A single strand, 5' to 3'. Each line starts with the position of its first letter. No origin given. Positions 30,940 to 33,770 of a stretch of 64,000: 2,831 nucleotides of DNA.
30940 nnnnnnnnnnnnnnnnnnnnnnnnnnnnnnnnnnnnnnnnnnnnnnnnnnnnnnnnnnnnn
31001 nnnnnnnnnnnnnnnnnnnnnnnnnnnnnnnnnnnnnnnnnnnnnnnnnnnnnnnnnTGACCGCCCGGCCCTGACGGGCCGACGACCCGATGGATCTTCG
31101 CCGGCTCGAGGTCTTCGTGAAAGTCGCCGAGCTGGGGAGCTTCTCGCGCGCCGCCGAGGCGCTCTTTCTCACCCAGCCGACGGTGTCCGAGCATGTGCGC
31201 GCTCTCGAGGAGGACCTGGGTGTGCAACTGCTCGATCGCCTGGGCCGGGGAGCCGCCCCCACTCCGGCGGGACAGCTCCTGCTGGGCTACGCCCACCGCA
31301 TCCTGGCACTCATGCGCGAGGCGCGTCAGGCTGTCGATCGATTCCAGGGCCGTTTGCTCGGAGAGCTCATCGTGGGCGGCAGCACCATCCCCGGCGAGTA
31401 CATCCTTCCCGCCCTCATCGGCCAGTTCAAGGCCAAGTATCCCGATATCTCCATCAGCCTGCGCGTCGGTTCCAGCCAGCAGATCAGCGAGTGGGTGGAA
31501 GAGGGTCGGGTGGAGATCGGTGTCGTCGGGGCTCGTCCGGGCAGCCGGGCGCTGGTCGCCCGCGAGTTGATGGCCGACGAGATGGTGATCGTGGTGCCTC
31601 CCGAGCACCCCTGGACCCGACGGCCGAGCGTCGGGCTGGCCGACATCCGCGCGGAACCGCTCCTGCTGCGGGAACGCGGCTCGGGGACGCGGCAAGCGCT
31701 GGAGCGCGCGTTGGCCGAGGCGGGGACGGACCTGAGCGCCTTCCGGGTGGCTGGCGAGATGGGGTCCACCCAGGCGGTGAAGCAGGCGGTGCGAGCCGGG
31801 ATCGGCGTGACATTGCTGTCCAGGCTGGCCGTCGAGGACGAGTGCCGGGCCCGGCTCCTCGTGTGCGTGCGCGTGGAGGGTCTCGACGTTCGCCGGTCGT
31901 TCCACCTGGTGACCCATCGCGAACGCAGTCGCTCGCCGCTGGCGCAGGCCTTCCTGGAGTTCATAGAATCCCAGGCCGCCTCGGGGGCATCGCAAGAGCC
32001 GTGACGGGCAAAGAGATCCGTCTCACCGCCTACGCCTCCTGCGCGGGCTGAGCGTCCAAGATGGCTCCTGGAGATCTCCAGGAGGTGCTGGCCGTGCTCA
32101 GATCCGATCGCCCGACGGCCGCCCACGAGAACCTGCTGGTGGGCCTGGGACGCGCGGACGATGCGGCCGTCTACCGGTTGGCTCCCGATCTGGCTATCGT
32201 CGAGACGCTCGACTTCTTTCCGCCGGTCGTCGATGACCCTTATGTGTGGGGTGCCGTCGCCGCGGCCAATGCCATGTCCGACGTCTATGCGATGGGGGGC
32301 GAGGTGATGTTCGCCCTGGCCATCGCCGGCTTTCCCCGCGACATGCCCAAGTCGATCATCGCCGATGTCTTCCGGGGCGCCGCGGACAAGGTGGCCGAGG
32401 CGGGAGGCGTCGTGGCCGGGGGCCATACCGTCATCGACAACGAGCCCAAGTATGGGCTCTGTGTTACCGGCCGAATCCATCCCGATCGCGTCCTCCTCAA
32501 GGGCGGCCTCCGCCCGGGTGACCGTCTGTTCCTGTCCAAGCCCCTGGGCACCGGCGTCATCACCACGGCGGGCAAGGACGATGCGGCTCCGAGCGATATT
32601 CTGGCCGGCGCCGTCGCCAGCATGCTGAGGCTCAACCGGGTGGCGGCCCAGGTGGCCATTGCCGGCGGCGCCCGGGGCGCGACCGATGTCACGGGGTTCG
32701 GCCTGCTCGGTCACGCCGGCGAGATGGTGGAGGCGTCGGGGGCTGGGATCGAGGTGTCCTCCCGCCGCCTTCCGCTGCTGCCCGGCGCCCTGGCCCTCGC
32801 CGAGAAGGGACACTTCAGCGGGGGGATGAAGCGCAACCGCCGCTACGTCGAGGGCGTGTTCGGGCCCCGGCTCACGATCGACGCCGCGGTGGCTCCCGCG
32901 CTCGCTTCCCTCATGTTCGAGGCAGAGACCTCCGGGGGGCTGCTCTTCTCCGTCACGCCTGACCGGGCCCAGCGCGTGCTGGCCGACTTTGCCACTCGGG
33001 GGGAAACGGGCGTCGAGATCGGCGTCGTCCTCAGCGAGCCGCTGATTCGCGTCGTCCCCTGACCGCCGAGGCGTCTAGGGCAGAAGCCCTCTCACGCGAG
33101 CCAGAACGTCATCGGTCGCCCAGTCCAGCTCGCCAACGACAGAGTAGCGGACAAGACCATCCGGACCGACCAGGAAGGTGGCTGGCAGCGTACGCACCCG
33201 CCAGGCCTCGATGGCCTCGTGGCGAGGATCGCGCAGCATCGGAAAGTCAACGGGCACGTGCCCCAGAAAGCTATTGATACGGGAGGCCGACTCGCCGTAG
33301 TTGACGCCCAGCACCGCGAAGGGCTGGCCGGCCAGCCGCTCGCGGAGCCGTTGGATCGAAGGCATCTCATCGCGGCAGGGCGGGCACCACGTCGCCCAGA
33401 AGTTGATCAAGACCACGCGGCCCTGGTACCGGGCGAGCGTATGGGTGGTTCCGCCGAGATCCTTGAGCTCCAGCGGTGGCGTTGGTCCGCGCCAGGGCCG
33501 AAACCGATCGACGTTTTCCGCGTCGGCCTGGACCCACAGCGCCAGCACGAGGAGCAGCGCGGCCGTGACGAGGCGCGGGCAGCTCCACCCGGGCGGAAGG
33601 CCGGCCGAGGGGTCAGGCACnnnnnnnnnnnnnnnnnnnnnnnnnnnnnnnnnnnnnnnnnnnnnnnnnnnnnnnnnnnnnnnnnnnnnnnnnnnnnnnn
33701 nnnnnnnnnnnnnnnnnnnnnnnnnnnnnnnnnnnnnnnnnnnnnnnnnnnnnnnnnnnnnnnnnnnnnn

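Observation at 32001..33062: selD encodes a selenoprotein: Sec in the active-site loop (…SCAG-U-ASK…), missed by the ORF track, with a perfect 20-nt palindromic hairpin 15 nt downstream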

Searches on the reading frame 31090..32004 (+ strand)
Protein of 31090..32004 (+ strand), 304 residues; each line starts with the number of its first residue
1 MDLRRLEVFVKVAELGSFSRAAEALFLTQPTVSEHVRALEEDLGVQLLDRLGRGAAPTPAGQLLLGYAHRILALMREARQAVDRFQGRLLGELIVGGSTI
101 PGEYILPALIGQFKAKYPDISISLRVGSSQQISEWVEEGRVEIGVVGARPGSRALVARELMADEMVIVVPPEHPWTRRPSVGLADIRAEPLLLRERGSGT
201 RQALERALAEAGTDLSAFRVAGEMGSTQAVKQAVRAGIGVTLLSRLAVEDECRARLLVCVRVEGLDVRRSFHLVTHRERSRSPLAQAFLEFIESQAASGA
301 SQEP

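Call 8: search_protein_families(library=ncbifam, proteins=[window:31090-32004:+])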
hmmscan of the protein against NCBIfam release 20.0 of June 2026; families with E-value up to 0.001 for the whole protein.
window:31090-32004:+ (304 aa): 53 families (the best 25 are shown)
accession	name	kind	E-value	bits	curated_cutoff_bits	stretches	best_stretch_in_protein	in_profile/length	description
NF040786.1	LysR_Sec_metab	equivalog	2.9e-91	305.6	250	1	1-294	1-296/298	selenium metabolism-associated LysR family transcriptional regulator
TIGR03339.1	phn_lysR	subfamily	1.3e-61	208.3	341.1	1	6-291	2-278/279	aminoethylphosphonate catabolism associated LysR family transcriptional regulator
NF040889.1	trans_reg_YeiE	equivalog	2e-58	197.9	480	1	2-291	4-285/288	DNA-binding transcriptional regulator YeiE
NF008095.0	PRK10837.1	subfamily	4.7e-58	196.7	281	1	2-294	4-288/290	LysR family transcriptional regulator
NF045990.1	TransRegCbbRRhodb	equivalog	1.6e-56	191.6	450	1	3-296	8-300/304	LysR family regulator CbbR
NF053705.1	TransRegGltCGpos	equivalog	6.6e-46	156.9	350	1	1-294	1-291/300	glutamate biosynthesis transcriptional regulator GltC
NF008416.0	PRK11242.1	equivalog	6.4e-43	147.2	277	1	1-300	1-295/300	transcriptional regulator CynR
NF047520.1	trans_act_CidR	equivalog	1e-39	136.5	415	1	1-295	1-291/292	cidABC operon transcriptional activator CidR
NF041036.1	decaheme_TF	subfamily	7.1e-38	130.8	210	1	1-294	1-294/301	multiheme cytochrome-associated LysR family transcriptional regulator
NF008361.0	PRK11151.1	equivalog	1.4e-37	129.7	329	1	1-289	1-283/305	DNA-binding transcriptional regulator OxyR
NF045775.1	acetoin_reg_AlsR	exception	2.2e-37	129.1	430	1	1-292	1-288/290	acetoin biosynthesis transcriptional regulator AlsR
TIGR02424.1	TF_pcaQ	equivalog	4.7e-37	127.5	303.8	1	2-296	4-298/300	pca operon transcription factor PcaQ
NF008410.0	PRK11233.1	equivalog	2.3e-36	125.5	309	1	1-292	1-287/305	nitrogen assimilation transcriptional regulator NAC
NF009327.0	PRK12684.1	subfamily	6.7e-33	114.2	402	1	2-272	2-271/313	CysB family HTH-type transcriptional regulator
NF009326.0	PRK12681.1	equivalog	9.2e-33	114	436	1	1-261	1-260/324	HTH-type transcriptional regulator CysB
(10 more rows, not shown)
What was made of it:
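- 31090..32004 (+): Selenium-metabolism-associated LysR regulator (LysR_Se), co-directional with selD and overlapping its start. NF040786 LysR_Sec_metab scores 305.6 bits (cutoff 250) (call 8).
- On LysR_Se / NF040786 LysR_Sec_metab: 305.6 bits against a cutoff of 250 (call 8).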

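Call 9: search_protein_families(library=pfam, proteins=[window:31090-32004:+])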
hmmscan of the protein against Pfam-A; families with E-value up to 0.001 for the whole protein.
window:31090-32004:+ (304 aa): 4 families
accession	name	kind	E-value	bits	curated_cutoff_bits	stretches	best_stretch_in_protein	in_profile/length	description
PF03466.25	LysR_substrate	-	7.7e-57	192.5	28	1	88-295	3-207/209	LysR substrate binding domain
PF00126.33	HTH_1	-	2.1e-24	85.6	26.6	1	3-62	1-60/60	Bacterial regulatory helix-turn-helix protein, lysR family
PF12727.12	PBP_like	-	1.3e-08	34.7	27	1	153-292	59-192/193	PBP superfamily domain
PF12849.12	PBP_like_2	-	0.00021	21.6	27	0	91-232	10-174/267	PBP superfamily domain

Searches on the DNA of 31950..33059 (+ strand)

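Call 18: search_rna_families(source=window, start=31950, end=32200, threshold=evalue, max_evalue=10)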
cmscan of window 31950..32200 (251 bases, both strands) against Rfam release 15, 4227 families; matches with E-value up to 10: 2.
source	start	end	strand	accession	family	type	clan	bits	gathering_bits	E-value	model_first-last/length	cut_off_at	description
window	32083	32200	+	RF02156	NPPA-AS1_1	Gene; lncRNA;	-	14.8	45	1.1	1-124/176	3'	NPPA antisense RNA 1 conserved region 1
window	32049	32097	+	RF02216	ZNFX1-AS1_2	Gene; lncRNA;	-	8.9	45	6.7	1-93/93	no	ZNFX1 antisense RNA 1 conserved region 2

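Call 19: search_rna_families(source=L061, threshold=gathering, show_alignments=1)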
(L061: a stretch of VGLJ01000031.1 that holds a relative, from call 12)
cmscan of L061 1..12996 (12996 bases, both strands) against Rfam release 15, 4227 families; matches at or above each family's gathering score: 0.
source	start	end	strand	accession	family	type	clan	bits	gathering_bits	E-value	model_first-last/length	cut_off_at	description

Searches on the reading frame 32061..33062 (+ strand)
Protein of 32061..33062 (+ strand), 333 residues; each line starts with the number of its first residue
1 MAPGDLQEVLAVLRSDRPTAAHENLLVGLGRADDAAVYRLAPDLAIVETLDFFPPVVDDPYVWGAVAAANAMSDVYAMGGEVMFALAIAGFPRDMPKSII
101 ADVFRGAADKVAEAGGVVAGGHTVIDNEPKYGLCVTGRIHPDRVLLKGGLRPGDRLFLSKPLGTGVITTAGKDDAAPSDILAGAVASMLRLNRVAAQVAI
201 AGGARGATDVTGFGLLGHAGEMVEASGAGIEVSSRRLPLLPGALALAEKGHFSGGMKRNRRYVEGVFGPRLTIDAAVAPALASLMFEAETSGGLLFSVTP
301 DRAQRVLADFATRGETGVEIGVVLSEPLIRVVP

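Call 10: find_encoding_contigs(protein=window:32061-33062:+, flank=10000, max_places=6)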
Protein window:32061-33062:+ (333 aa): 23 contigs read that carry it; 6 places shown.
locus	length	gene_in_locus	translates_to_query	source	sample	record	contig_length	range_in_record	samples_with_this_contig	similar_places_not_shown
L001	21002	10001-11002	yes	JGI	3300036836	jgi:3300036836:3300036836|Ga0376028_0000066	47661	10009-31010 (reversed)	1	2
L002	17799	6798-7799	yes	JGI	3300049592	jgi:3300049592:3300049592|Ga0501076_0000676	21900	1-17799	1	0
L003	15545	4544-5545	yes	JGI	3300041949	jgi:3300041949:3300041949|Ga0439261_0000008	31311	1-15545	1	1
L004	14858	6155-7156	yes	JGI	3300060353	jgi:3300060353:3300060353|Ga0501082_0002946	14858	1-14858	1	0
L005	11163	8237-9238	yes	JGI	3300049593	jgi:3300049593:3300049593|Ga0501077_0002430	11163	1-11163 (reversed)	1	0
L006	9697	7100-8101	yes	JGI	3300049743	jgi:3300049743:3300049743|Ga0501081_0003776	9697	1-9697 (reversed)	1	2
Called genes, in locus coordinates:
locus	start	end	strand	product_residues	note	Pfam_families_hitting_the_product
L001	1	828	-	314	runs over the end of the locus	PF12911:OppC_N, PF00528:BPD_transp_1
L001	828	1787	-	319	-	PF19300:BPD_transp_1_N, PF00528:BPD_transp_1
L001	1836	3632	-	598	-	PF00496:SBP_bac_5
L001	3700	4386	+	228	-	PF00578:AhpC-TSA, PF08534:Redoxin, PF00085:Thioredoxin (weak), PF13905:Thioredoxin_8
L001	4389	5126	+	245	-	PF02683:DsbD_TM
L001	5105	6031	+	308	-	PF00288:GHMP_kinases_N, PF08544:GHMP_kinases_C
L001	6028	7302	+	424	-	PF07690:MFS_1, PF06779:MFS_4 (faint), PF07690:MFS_1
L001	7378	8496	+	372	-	PF06559:DCD_N, PF22769:DCD, PF22569:DCD_C, PF22769:DCD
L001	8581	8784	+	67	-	-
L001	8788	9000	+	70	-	PF09723:Zn_ribbon_8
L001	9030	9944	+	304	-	PF00126:HTH_1, PF03466:LysR_substrate, PF12727:PBP_like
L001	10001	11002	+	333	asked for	PF00586:AIRS, PF02769:AIRS_C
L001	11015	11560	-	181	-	PF00578:AhpC-TSA, PF08534:Redoxin, PF00085:Thioredoxin (weak), PF13905:Thioredoxin_8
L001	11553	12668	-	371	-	PF01841:Transglut_core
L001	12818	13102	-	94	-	PF13490:zf-HC2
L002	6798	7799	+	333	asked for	PF00586:AIRS, PF02769:AIRS_C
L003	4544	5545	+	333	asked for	PF00586:AIRS, PF02769:AIRS_C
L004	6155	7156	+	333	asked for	PF00586:AIRS, PF02769:AIRS_C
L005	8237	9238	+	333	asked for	PF00586:AIRS, PF02769:AIRS_C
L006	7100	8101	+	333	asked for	PF00586:AIRS, PF02769:AIRS_C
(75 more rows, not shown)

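Call 11: find_homologous_proteins(query=window:32061-33059:+)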
Query window:32061-33059:+ (333 aa): 8000 proteins with E <= 0.001 among 8000 candidates; the best 120 are listed.
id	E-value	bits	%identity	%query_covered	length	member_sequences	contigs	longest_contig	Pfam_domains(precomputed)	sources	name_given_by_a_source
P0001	1.9e-208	709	100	100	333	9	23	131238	PF00586.30,PF02769.28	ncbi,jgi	ncbi:MAG TPA: selenide, water dikinase SelD [Methylomirabilota bacterium]|jgi:selenide,water dikinas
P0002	8.8e-189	645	90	100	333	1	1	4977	PF00586.30,PF02769.28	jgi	jgi:selenide, water dikinase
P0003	1.3e-182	624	88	99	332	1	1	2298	PF00586.30,PF02769.28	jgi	-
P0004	6.8e-179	612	85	99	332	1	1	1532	PF00586.30,PF02769.28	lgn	-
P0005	2.2e-178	610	85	99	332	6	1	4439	PF00586.30,PF02769.28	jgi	jgi:selenide, water dikinase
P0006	3.8e-178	610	86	99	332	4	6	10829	PF00586.30,PF02769.28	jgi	jgi:selenide,water dikinase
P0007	1.2e-177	608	86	99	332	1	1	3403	PF00586.30,PF02769.28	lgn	-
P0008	7.5e-177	605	88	99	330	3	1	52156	PF00586.30,PF02769.28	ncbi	-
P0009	1.6e-176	604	85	100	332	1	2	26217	PF00586.30,PF02769.28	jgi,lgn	jgi:selenide,water dikinase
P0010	6.5e-175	599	83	100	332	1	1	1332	PF00586.30,PF02769.28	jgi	jgi:selenide, water dikinase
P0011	1.4e-174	598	83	100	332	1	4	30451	PF00586.30,PF02769.28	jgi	jgi:selenide,water dikinase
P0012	5.1e-174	596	84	100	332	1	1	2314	PF00586.30,PF02769.28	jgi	jgi:selenide, water dikinase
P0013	2.1e-172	591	83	100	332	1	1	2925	PF00586.30,PF02769.28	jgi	jgi:selenide,water dikinase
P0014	5.4e-172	590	83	100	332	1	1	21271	PF00586.30,PF02769.28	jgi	jgi:selenide, water dikinase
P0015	2.4e-171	587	83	100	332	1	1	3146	PF00586.30,PF02769.28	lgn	-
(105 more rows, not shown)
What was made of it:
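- Checked: Public records annotate the identical 333-aa product as SelD (calls 10, 11).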

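Call 12: find_related_loci(query=window:32061-33059:+, collection=genome_contigs, flank=6000)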
Query window:32061-33059:+ (333 aa) in genome_contigs; peptide patterns used: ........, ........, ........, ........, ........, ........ (x = any residue, [..] = any of these).
171 stretches matched a pattern; 108 encode a relative of the query (tblastn E <= 1e-3); the best 80 are kept; 80 distinct loci.
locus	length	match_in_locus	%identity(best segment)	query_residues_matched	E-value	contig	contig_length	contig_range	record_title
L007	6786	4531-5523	85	1-331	1e-176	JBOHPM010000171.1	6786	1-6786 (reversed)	MAG: Candidatus Rokuibacteriota bacterium isolate SD8033_metabat2.bin.13 NODE_3688_length_6786_cov_3.861391, whole genom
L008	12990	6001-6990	78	1-331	1e-165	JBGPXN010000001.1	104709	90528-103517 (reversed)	MAG: Candidatus Methylomirabilia bacterium isolate OBJ1_062018_090_37 k141_390944_length_104709_cov_22.1889, whole genom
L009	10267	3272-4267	81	1-333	1e-165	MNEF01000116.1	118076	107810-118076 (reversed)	MAG: Candidatus Rokubacteria bacterium 13_1_40CM_69_27 13_1_40cm_scaffold_9, whole genome shotgun sequence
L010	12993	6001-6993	76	1-332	2e-162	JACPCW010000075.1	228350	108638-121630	MAG: Candidatus Rokuibacteriota bacterium isolate NC_groundwater_293_Ag_S-0.65um_70_13 S6_GD2017_2_S65_scaffold_101, who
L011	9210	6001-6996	76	1-333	4e-162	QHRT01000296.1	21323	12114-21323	MAG: Candidatus Rokuibacteriota bacterium isolate AR8 14_1009_16_40cm_scaffold_79845_curated, whole genome shotgun seque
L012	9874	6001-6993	82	1-332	4e-160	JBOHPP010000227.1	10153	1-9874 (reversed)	MAG: Candidatus Rokuibacteriota bacterium isolate M3-S_metawrap_bin.167 k127_3390775, whole genome shotgun sequence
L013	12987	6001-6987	75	1-331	1e-159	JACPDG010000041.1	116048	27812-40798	MAG: Candidatus Rokuibacteriota bacterium isolate NC_groundwater_303_Ag_B-0.1um_71_19 S7_GD2017_3_B1_scaffold_20, whole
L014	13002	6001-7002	76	1-333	8e-159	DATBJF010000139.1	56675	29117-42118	MAG TPA_asm: Candidatus Methylomirabilota bacterium isolate SMAG_U3913 k141_1971094, whole genome shotgun sequence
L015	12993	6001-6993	76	1-332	1e-158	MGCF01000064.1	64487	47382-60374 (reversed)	MAG: Candidatus Rokubacteria bacterium RIFCSPLOWO2_02_FULL_73_56 rifcsplowo2_02_scaffold_2220, whole genome shotgun sequ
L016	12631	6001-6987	76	1-331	3e-158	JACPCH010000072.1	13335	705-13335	MAG: Candidatus Rokuibacteriota bacterium isolate NC_groundwater_278_Ag_S-0.2um_73_13 S5_GD2017_2_S2_scaffold_7942, whol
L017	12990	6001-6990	75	1-331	4e-158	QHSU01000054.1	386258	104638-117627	MAG: Candidatus Rokuibacteriota bacterium isolate AR23 14_1009_16_40cm_scaffold_0_curated, whole genome shotgun sequence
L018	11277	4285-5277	74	1-333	1e-157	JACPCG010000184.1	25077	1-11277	MAG: Candidatus Rokuibacteriota bacterium isolate NC_groundwater_277_Ag_S-0.2um_71_17 S5_GD2017_2_S2_scaffold_3230, whol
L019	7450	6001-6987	75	1-331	4e-157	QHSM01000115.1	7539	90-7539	MAG: Candidatus Rokuibacteriota bacterium isolate AR30 14_0927_05_40cm_scaffold_6922_curated, whole genome shotgun seque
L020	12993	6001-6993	74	1-332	2e-156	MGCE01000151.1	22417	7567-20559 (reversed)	MAG: Candidatus Rokubacteria bacterium RIFCSPLOWO2_02_FULL_72_37 rifcsplowo2_02_scaffold_5068, whole genome shotgun sequ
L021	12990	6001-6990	74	1-331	3e-156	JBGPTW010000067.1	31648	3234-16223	MAG: Candidatus Methylomirabilia bacterium isolate OBJ1_062018_110_59 k141_1321979_length_31648_cov_14.3550, whole genom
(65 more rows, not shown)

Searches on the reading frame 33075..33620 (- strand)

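Call 8: search_protein_families(library=ncbifam, proteins=[window:33075-33620:-])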
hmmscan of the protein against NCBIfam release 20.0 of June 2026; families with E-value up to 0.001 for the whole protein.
window:33075-33620:- (181 aa): 13 families
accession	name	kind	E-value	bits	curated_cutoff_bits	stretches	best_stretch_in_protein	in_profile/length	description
NF002854.0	PRK03147.1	subfamily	4.3e-26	91.9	170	1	47-165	42-160/176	thiol-disulfide oxidoreductase ResA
NF047696.1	ThlDiSintTplARhiz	equivalog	2.9e-23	82.8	230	1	48-174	78-210/219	thiol:disulfide interchange protein TlpA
TIGR00385.1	dsbE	subfamily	9.8e-18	64.3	123.15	1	63-166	59-159/173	DsbE family thiol:disulfide interchange protein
NF041202.1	StoA_CxxC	exception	2.9e-17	63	210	1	21-165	12-152/163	endospore biogenesis thiol-disulfide oxidoreductase StoA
NF011941.0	PRK15412.1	equivalog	4.2e-12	46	359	1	46-166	44-164/185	thiol:disulfide interchange protein DsbE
NF041054.1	WAxxUGC_long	equivalog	6.2e-12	45.5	300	1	47-156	84-193/354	ResA-like WAxxUGC motif-containing protein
TIGR01068.1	thioredoxin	equivalog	2.9e-07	30.6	96.8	1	67-98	14-45/101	thioredoxin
NF053650.1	PerredPrxQDein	equivalog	5.3e-07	29.7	260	1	48-155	2-120/148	thioredoxin-dependent peroxiredoxin PrxQ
NF010625.0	PRK14018.1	equivalog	3e-05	22.7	522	1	66-172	55-167/521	bifunctional peptide-methionine (S)-S-oxide reductase MsrA/peptide-methionine (R)-S-oxide reductase MsrB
NF040769.1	SelL_rel_redox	subfamily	6.4e-05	22.7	120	1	47-159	3-117/173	SelL-related redox protein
NF008229.0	PRK10996.1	equivalog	0.00013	21.6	125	1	58-94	41-79/141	thioredoxin TrxC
NF047697.1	ThioredTrxAClost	equivalog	0.00015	21.9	140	1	68-98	18-48/105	thioredoxin TrxA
NF006960.0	PRK09437.1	equivalog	0.00028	20.8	140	1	47-143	10-106/156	thioredoxin-dependent thiol peroxidase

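Call 9: search_protein_families(library=pfam, proteins=[window:33075-33620:-])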
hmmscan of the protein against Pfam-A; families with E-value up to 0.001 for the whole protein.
window:33075-33620:- (181 aa): 4 families
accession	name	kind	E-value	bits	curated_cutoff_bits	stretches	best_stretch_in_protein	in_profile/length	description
PF00578.27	AhpC-TSA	-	2.2e-25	89.4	26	1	47-159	5-123/124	AhpC/TSA family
PF08534.16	Redoxin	-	8.5e-21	74.7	26.6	1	48-167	7-138/148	Redoxin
PF13905.12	Thioredoxin_8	-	8.8e-12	45.6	27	1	67-155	1-92/94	Thioredoxin-like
PF00085.26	Thioredoxin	-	5.7e-07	29.9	23.5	1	68-112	19-62/103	Thioredoxin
